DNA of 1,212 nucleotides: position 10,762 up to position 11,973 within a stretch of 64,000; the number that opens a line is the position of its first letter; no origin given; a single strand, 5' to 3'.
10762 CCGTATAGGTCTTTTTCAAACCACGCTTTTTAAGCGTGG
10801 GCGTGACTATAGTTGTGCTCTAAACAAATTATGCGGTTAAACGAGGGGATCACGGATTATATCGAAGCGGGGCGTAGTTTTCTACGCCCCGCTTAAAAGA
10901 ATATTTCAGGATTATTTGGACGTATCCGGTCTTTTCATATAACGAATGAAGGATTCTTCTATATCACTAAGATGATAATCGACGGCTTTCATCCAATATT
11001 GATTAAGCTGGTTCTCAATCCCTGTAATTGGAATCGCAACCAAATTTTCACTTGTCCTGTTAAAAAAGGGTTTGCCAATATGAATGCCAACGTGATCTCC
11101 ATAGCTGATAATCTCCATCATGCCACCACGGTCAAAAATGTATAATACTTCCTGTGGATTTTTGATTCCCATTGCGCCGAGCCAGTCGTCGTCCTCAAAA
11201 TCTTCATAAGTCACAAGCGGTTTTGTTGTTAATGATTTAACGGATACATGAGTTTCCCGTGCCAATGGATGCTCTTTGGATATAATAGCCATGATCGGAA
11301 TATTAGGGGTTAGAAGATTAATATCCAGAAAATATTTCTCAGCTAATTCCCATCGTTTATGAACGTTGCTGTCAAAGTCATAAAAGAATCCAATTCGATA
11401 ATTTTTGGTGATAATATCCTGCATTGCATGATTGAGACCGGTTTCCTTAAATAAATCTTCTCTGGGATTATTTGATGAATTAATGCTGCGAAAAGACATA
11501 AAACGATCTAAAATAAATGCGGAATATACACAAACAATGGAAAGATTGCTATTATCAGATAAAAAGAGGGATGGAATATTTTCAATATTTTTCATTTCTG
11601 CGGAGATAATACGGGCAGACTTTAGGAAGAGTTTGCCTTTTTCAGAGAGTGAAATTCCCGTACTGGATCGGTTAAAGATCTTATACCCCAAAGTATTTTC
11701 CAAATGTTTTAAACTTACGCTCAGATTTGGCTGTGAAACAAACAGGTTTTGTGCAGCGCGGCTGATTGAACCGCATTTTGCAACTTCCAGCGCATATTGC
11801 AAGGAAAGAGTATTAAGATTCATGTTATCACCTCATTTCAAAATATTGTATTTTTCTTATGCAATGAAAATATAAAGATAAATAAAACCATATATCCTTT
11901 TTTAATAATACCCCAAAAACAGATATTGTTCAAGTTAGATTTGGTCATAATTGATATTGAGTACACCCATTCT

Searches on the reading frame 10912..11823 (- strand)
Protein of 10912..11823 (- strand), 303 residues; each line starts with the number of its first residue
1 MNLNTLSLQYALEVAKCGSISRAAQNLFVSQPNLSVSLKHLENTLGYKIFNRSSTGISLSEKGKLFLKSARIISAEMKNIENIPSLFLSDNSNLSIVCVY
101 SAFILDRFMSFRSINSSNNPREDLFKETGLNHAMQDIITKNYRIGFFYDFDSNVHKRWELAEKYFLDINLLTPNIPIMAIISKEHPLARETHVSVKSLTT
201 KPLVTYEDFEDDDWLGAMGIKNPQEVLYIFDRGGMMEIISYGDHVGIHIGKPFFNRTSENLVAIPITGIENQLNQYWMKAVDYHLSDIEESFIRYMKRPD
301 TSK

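Call 88: search_protein_families(library=pfam, proteins=[window:10912-11823:-], max_evalue=0.00001)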
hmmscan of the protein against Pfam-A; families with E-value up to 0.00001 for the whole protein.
window:10912-11823:- (303 aa): 1 family
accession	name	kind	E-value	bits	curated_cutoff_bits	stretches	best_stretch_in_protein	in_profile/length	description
PF00126.33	HTH_1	-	1.2e-16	60.8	26.6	1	8-64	4-60/60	Bacterial regulatory helix-turn-helix protein, lysR family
